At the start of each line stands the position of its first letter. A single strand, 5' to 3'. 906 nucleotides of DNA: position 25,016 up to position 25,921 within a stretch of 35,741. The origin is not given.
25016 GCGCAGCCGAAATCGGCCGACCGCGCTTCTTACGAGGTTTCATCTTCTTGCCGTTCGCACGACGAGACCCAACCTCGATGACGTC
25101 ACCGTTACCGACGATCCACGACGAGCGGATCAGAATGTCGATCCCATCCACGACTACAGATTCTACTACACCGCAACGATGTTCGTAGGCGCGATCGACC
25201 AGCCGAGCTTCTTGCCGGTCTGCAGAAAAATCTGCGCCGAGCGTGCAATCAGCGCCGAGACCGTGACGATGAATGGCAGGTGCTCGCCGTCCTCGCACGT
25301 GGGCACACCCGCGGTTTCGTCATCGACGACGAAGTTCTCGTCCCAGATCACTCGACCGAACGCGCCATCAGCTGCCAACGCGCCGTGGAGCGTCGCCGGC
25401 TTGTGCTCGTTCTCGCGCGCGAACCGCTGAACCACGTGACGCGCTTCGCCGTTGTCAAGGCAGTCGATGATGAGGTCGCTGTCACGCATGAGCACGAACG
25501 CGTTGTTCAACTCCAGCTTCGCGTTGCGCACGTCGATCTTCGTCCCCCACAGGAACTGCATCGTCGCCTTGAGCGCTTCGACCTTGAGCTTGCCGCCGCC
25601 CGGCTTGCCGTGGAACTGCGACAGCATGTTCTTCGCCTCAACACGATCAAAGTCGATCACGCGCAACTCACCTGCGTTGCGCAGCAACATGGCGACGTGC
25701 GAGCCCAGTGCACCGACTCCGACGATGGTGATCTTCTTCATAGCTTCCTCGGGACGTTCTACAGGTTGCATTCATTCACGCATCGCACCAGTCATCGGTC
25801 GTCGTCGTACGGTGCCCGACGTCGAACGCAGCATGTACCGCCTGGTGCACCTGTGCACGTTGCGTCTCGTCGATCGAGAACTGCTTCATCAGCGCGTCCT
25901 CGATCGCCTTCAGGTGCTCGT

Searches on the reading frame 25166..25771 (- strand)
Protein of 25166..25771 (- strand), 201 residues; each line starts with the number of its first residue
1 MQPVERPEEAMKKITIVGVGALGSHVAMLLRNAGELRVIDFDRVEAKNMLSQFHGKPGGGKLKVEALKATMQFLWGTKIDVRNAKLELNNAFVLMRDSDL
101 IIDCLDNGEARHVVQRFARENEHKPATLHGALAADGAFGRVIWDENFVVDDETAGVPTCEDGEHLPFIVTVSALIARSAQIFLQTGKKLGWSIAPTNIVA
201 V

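Call 96: search_protein_families(library=pfam, proteins=[window:25166-25771:-], max_evalue=0.01)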
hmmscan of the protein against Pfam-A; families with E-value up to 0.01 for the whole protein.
window:25166-25771:- (201 aa): 1 family
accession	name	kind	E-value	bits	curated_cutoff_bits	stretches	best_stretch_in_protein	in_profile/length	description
PF00899.27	ThiF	-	3.8e-21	75.8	28.1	1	13-175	22-193/238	ThiF family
